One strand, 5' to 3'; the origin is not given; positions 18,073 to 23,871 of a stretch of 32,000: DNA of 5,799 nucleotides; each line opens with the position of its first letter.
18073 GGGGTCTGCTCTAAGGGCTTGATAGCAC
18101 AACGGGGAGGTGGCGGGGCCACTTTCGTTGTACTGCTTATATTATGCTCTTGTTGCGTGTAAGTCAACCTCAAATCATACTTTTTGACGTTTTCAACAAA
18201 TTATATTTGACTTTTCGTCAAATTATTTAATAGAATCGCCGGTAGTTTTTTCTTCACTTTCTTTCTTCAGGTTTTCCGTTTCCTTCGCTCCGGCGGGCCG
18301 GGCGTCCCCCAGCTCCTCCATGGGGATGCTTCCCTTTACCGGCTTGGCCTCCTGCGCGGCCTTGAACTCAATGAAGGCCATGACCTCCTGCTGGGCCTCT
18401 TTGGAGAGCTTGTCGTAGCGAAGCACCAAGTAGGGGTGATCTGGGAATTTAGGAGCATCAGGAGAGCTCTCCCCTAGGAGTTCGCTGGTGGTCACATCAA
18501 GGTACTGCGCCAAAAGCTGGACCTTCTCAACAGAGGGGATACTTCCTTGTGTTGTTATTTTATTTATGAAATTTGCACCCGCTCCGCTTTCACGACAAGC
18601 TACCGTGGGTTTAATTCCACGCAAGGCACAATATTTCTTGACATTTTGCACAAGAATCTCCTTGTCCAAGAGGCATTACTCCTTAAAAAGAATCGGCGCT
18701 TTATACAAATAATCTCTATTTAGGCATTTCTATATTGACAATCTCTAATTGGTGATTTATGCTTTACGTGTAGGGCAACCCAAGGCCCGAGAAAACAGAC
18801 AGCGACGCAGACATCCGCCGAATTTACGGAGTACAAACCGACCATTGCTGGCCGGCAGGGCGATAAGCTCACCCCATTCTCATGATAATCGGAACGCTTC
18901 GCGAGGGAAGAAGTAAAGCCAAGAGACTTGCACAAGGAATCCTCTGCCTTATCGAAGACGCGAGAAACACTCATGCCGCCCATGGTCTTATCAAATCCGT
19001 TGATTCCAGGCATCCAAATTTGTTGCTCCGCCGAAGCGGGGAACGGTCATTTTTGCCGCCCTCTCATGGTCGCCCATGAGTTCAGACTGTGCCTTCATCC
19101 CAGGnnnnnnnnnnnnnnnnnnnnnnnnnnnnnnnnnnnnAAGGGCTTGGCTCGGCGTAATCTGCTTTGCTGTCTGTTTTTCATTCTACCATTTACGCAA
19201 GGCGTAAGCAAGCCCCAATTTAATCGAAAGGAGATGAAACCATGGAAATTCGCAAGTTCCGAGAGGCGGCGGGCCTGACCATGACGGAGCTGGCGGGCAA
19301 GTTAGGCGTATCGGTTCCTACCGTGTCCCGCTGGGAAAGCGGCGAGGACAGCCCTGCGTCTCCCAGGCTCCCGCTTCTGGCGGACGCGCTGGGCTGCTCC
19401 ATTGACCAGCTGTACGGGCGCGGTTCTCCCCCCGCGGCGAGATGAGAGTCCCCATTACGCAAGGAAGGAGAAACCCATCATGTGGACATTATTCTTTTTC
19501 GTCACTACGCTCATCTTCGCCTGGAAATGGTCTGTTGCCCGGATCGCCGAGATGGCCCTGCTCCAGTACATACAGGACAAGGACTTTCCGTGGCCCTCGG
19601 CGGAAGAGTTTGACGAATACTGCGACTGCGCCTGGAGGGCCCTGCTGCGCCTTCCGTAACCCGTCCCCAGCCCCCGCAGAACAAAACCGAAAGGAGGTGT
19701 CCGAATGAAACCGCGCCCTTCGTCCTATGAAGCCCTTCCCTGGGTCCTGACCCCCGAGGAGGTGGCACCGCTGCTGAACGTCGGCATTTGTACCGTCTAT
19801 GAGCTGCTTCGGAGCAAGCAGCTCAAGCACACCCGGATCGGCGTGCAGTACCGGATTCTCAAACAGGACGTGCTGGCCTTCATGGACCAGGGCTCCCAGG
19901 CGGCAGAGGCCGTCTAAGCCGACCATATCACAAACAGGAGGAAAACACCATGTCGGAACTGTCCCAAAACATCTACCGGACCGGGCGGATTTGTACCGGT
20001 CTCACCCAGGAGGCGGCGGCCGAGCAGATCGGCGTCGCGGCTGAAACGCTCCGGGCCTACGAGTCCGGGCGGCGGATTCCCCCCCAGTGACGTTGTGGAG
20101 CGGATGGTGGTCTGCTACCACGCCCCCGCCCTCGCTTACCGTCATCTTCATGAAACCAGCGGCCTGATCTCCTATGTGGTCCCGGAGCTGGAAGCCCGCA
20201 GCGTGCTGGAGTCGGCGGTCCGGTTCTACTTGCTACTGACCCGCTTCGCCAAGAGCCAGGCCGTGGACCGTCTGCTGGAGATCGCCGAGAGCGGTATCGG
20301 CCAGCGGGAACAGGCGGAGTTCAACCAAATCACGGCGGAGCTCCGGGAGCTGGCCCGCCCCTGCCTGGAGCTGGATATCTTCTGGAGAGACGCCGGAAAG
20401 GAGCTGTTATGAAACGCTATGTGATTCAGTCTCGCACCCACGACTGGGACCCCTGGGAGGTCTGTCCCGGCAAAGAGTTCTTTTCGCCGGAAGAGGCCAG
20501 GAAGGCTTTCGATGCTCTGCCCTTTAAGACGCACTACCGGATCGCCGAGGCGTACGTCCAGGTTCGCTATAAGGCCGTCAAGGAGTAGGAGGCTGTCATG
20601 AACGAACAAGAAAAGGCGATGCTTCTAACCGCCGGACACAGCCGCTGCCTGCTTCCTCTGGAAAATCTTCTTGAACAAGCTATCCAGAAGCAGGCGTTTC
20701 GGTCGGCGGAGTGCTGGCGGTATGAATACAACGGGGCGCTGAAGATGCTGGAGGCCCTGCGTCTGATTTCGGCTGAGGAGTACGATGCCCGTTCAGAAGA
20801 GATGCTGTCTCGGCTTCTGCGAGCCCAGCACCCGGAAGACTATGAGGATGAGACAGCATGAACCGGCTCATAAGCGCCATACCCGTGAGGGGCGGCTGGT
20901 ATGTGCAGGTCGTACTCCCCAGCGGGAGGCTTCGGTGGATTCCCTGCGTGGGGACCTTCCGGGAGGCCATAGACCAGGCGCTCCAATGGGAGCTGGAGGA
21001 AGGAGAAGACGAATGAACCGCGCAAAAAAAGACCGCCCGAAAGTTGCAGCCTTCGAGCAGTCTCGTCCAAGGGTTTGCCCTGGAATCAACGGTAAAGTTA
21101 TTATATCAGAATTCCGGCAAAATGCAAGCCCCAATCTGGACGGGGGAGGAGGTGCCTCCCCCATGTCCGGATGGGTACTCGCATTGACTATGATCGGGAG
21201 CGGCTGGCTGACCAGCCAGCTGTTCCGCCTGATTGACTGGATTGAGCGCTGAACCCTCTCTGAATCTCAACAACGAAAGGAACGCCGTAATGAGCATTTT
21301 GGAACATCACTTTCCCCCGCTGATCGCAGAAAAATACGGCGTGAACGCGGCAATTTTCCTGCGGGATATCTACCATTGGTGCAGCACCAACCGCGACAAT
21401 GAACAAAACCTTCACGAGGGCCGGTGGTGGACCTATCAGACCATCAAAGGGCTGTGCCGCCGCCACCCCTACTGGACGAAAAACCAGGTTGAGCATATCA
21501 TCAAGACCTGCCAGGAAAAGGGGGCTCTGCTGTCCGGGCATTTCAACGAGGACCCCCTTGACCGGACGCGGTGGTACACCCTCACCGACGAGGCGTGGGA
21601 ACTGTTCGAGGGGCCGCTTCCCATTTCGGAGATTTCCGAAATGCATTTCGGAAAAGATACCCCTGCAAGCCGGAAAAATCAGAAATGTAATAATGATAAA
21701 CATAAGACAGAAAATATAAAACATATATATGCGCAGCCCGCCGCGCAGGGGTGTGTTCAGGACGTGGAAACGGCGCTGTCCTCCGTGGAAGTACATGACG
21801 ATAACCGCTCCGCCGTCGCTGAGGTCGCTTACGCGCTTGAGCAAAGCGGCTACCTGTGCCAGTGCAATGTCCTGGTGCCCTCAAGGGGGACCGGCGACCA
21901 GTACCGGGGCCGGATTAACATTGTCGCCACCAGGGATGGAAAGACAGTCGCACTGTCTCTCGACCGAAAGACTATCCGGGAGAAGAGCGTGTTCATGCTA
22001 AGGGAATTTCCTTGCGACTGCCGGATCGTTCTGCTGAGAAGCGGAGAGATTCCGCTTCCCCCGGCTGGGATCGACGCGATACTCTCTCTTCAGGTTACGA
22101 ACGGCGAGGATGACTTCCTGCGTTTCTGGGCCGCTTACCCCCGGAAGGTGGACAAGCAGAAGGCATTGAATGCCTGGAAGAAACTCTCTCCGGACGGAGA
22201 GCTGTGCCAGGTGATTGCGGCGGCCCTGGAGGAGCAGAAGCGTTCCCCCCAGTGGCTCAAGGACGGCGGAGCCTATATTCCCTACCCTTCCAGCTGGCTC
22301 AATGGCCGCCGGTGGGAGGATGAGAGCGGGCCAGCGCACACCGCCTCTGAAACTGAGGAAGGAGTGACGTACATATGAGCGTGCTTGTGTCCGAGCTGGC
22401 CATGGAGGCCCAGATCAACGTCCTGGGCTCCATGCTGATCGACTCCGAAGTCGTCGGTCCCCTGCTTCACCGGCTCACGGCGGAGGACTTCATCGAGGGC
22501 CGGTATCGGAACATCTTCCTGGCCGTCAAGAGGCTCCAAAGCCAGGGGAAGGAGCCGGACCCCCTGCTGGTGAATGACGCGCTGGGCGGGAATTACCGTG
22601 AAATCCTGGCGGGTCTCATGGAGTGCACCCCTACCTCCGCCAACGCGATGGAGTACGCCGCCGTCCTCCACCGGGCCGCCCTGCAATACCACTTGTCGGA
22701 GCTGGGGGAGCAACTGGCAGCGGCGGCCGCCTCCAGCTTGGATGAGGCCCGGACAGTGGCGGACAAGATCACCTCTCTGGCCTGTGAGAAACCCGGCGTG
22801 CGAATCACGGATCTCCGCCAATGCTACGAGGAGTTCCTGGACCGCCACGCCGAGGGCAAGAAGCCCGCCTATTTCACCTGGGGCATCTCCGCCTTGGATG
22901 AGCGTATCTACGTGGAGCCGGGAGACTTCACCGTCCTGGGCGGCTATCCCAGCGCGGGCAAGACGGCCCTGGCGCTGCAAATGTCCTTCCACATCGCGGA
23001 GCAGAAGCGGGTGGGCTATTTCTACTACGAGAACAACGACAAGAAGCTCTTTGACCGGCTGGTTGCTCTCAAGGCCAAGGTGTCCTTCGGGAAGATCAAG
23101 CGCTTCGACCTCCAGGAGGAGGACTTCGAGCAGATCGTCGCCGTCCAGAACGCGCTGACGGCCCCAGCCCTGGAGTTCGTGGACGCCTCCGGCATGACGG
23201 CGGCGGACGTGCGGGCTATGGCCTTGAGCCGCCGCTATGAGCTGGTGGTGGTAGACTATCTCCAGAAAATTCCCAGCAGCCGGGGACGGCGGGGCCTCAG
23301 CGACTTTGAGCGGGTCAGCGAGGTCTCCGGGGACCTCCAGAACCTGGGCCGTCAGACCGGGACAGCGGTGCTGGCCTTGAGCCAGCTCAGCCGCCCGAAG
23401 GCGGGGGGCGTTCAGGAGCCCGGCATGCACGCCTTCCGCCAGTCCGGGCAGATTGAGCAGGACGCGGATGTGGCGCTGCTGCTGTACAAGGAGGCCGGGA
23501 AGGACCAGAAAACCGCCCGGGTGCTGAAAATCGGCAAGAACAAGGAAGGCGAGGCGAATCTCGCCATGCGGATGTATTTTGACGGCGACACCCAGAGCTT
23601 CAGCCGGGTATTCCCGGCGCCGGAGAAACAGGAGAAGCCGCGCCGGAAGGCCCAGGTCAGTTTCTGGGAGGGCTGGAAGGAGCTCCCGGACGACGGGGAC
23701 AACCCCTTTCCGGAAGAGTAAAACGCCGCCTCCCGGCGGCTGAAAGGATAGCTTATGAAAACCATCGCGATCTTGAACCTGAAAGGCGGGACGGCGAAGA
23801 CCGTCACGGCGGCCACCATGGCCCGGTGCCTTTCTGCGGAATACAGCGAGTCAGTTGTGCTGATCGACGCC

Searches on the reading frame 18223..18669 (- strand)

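Call 31: search_protein_families(library=pfam, proteins=[window:18223-18669:-], max_evalue=0.01)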
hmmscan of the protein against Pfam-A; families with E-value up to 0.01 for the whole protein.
window:18223-18669:- (148 aa): 1 family
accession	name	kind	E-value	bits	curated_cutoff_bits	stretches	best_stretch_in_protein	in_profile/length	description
PF01381.28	HTH_3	-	0.0013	19.2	23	1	11-64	2-55/55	Helix-turn-helix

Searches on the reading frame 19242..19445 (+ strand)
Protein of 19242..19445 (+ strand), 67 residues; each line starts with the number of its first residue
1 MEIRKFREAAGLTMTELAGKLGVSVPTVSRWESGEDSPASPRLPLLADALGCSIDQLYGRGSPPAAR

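Call 95: search_protein_families(library=pfam, proteins=[window:19242-19445:+], max_evalue=0.01)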
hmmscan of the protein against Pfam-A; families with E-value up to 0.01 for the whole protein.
window:19242-19445:+ (67 aa): 13 families
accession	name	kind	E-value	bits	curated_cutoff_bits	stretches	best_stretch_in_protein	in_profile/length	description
PF01381.28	HTH_3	-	1.3e-17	64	23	1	3-57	1-55/55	Helix-turn-helix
PF13560.12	HTH_31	-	9.2e-13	48.7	27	1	2-55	5-59/64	Helix-turn-helix domain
PF13443.12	HTH_26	-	2.5e-08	34.5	22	1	3-58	2-58/63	Cro/C1-type HTH DNA-binding domain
PF13384.12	HTH_23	-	5.4e-07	29.7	24.6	1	6-32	14-43/50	Homeodomain-like domain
PF20432.4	Xre-like-HTH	-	0.00013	22.6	25.8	1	4-41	16-52/63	Antitoxin Xre-like helix-turn-helix domain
PF13518.12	HTH_28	-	0.00013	22.4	25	1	10-33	11-34/52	Helix-turn-helix domain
PF13412.12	HTH_24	-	0.00015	21.7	21.9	1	8-30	14-36/48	Winged helix-turn-helix DNA-binding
PF07022.19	Phage_CI_repr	-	0.0024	18.6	22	1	3-58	3-58/65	Bacteriophage CI repressor helix-turn-helix domain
PF12844.13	HTH_19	-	0.0039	17.5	30.2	1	3-57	4-58/64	Helix-turn-helix domain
PF13744.12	HTH_37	-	0.0041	17.3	27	1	3-53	23-74/80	Helix-turn-helix domain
PF13413.12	HTH_25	-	0.0059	16.8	24.6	1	4-34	3-33/62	Helix-turn-helix domain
PF01047.28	MarR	-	0.0076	16.6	24.6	0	8-31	14-37/59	MarR family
PF13404.12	HTH_AsnC-type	-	0.0078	16.5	27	0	8-30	14-36/42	AsnC-type helix-turn-helix domain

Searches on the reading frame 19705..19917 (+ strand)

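Call 95: search_protein_families(library=pfam, proteins=[window:19705-19917:+], max_evalue=0.01)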
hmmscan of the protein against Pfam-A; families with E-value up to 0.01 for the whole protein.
window:19705-19917:+ (70 aa): 1 family
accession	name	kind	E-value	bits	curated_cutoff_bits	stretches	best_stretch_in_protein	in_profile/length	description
PF12728.13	HTH_17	-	3.3e-12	46.9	27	1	14-63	1-50/51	Helix-turn-helix domain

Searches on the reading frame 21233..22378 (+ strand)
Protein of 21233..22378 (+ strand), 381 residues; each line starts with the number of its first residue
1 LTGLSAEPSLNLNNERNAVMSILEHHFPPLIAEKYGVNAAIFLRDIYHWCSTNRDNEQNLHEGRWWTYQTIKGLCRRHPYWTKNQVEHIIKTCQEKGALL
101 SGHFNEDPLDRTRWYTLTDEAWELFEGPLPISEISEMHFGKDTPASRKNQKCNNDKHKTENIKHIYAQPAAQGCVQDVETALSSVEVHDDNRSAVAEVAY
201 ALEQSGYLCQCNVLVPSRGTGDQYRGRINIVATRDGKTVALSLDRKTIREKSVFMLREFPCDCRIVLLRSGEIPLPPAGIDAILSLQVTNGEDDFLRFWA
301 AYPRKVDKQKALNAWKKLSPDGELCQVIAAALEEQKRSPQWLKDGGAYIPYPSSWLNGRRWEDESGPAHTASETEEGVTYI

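Call 6: search_protein_families(library=pfam, proteins=[window:21233-22378:+], max_evalue=0.01)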
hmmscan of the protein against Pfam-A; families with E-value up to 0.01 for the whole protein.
window:21233-22378:+ (381 aa): 0 families

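Call 32: search_protein_families(library=phrogs, proteins=[window:21233-22378:+], max_evalue=0.001)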
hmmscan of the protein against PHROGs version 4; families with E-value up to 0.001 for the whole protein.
window:21233-22378:+ (381 aa): 10 families
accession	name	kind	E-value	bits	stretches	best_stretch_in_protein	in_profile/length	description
phrog_1347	-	unknown function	1.3e-42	147.1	1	34-363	21-345/417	-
phrog_270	-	DNA, RNA and nucleotide metabolism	1.5e-26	94.7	1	292-372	176-257/383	replication initiation protein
phrog_9474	-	DNA, RNA and nucleotide metabolism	1.8e-24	87.8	1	287-369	171-253/288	replication initiation protein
phrog_11233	-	DNA, RNA and nucleotide metabolism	1.7e-21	77.9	1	30-150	9-123/297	replication initiation protein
phrog_9327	-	DNA, RNA and nucleotide metabolism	2.6e-18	67.6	1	290-371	169-248/276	primosomal protein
phrog_6493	-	DNA, RNA and nucleotide metabolism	5.7e-13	49.8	1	29-170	16-143/261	DnaD-like helicase loader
phrog_16304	-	unknown function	9.4e-09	36.5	1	292-370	144-230/244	-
phrog_428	-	DNA, RNA and nucleotide metabolism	2e-06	28.3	1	35-162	101-218/455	replication initiation protein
phrog_10293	-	unknown function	6.8e-06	26.9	1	293-364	15-84/185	-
phrog_35156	-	unknown function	0.00029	21.8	1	295-362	87-150/154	-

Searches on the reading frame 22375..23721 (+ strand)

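Call 6: search_protein_families(library=pfam, proteins=[window:22375-23721:+], max_evalue=0.01)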
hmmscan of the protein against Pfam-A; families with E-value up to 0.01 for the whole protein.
window:22375-23721:+ (448 aa): 4 families
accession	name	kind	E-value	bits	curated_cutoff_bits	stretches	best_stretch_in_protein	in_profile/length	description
PF03796.21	DnaB_C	-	4.1e-42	144.8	27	1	170-410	5-254/255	DnaB-like helicase C terminal domain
PF00772.26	DnaB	-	7.6e-14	52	23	1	11-99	7-102/103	DnaB-like helicase N terminal domain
PF13481.12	AAA_25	-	2.9e-09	37.3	27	1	180-339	30-191/195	AAA domain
PF13191.12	AAA_16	-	0.0071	17.3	32.6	0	184-224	25-63/167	AAA ATPase domain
